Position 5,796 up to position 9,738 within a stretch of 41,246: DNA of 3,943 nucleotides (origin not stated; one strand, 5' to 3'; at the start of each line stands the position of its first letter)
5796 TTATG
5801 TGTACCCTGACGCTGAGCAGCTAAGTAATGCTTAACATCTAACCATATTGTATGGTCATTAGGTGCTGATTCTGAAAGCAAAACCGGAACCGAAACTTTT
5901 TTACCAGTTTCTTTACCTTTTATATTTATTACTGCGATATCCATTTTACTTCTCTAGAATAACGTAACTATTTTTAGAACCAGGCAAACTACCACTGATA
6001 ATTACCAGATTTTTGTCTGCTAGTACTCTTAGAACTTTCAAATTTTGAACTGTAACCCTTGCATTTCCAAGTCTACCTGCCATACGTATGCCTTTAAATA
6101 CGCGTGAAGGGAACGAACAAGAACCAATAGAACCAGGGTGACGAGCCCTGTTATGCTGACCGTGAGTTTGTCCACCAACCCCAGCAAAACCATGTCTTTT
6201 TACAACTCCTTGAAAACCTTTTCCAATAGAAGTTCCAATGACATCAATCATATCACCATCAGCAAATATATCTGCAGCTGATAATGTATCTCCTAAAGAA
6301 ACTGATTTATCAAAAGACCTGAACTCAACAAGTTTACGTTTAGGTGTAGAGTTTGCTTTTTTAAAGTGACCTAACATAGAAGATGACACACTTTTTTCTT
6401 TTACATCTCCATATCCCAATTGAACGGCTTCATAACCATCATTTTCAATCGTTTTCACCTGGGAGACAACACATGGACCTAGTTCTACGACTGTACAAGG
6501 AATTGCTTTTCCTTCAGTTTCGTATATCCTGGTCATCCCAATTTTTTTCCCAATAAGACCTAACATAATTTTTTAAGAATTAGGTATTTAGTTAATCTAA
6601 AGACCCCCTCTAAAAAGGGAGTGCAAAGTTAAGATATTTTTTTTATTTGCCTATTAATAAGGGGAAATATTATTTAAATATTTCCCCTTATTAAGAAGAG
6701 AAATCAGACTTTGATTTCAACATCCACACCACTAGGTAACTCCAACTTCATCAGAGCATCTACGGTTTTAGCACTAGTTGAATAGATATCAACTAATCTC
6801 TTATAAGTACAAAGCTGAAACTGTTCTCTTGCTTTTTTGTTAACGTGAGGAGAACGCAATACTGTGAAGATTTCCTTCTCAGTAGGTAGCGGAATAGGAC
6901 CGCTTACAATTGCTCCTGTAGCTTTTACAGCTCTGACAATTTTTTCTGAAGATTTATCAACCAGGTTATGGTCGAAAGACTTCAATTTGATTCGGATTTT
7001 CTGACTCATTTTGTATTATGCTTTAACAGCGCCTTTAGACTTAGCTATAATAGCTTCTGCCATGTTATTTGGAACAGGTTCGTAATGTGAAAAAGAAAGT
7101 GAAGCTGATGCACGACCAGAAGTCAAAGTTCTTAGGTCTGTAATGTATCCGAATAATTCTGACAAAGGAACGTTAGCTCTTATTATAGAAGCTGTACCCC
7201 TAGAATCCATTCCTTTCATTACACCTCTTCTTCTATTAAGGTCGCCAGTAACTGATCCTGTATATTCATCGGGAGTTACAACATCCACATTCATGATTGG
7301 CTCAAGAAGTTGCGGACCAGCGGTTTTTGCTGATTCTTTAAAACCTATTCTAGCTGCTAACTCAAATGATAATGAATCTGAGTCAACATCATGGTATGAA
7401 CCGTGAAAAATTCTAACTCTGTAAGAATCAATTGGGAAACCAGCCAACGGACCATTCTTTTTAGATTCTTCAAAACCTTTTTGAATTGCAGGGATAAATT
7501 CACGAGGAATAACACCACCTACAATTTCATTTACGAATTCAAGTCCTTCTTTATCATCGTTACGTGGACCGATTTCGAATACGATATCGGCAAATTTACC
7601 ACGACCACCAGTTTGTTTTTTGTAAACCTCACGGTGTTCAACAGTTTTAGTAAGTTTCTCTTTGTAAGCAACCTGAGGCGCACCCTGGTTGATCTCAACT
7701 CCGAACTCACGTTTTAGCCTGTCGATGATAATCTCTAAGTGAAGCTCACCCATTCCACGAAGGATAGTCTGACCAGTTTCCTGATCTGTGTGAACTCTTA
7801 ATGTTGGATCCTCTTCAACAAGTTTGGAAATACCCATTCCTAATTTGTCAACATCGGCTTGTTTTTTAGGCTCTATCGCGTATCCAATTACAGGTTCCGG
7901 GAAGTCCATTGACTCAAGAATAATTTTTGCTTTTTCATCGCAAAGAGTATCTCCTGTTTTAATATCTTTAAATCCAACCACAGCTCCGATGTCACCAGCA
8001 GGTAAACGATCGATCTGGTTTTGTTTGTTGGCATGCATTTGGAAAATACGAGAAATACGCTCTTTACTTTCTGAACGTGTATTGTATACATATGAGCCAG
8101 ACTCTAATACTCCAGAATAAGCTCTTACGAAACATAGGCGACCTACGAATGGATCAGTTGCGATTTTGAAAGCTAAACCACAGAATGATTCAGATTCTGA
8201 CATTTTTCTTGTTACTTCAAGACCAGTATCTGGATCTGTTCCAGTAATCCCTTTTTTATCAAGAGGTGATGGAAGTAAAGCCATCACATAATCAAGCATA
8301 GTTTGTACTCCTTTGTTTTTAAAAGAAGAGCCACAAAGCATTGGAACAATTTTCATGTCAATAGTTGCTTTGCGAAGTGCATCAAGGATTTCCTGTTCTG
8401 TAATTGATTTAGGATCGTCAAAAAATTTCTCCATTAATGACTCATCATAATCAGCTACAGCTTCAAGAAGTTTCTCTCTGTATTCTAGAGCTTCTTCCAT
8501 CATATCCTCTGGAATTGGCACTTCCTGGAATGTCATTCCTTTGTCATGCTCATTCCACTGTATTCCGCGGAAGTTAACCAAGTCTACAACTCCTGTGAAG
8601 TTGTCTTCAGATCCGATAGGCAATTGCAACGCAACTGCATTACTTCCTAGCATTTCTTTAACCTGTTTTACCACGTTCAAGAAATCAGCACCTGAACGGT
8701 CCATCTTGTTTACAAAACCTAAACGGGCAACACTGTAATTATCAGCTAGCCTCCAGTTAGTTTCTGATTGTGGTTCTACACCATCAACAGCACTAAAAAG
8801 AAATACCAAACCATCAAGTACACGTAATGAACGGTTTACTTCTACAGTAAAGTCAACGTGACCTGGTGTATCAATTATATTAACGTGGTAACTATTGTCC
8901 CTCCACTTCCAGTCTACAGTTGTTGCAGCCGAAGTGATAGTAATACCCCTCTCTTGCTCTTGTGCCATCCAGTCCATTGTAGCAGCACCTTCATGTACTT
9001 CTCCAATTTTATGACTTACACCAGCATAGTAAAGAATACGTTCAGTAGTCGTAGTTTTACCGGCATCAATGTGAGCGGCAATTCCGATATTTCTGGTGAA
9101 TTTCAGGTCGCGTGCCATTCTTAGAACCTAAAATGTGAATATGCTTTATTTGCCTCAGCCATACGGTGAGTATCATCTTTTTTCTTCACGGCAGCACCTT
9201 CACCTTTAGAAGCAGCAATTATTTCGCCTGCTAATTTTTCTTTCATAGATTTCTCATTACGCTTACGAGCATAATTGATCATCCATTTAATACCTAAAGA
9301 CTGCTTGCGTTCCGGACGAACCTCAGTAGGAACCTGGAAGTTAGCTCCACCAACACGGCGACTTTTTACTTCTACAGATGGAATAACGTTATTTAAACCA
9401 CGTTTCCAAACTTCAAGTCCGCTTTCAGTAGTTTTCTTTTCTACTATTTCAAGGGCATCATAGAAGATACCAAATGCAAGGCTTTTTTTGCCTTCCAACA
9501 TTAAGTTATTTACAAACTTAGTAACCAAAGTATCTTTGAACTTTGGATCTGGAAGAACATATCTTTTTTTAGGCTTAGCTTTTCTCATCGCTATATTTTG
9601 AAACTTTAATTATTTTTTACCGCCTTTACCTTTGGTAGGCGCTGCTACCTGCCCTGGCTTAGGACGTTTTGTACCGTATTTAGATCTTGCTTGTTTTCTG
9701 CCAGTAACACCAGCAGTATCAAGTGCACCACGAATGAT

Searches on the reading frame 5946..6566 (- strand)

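Call 15: search_protein_families(library=pfam, proteins=[window:5946-6566:-], max_evalue=0.001)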
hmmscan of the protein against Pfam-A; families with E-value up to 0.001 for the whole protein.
window:5946-6566:- (206 aa): 1 family
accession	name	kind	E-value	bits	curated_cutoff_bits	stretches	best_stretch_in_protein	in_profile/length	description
PF00297.29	Ribosomal_L3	-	7.4e-18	65.1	22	1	93-183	204-290/369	Ribosomal protein L3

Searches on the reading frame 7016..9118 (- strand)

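Call 15: search_protein_families(library=pfam, proteins=[window:7016-9118:-], max_evalue=0.001)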
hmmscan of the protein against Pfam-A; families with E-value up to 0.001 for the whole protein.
window:7016-9118:- (700 aa): 7 families
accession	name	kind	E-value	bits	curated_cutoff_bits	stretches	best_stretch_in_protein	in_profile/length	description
PF00009.33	GTP_EFTU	-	2.4e-60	203.8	26.5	1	8-284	3-188/188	Elongation factor Tu GTP binding domain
PF03764.24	EFG_IV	-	2.9e-38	130.8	24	1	481-600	1-120/121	Elongation factor G, domain IV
PF14492.12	EFG_III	-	1.3e-32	112.1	27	1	406-478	1-73/75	Elongation Factor G, domain III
PF00679.30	EFG_C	-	7.4e-30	103.3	27.9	1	603-688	1-87/89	Elongation factor G C-terminus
PF03144.31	GTP_EFTU_D2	-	8.5e-18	65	30.3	1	326-393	1-73/73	Elongation factor Tu domain 2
PF22042.2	EF-G_D2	-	2.7e-17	63.1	27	1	312-394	2-83/84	Elongation factor G domain 2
PF16658.11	RF3_C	-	3.6e-06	27.3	40.1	1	415-494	15-94/132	Class II release factor RF3, C-terminal domain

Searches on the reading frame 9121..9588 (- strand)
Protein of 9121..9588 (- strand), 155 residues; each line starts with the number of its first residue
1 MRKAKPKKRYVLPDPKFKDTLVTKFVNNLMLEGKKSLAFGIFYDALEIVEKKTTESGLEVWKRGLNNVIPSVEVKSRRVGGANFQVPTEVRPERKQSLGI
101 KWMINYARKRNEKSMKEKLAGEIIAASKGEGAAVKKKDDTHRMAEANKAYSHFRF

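Call 15: search_protein_families(library=pfam, proteins=[window:9121-9588:-], max_evalue=0.001)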
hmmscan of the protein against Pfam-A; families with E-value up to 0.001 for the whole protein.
window:9121-9588:- (155 aa): 1 family
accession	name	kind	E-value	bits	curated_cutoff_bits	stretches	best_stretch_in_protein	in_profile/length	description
PF00177.27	Ribosomal_S7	-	5.7e-63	211.4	24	1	1-148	1-148/148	Ribosomal protein S7p/S5e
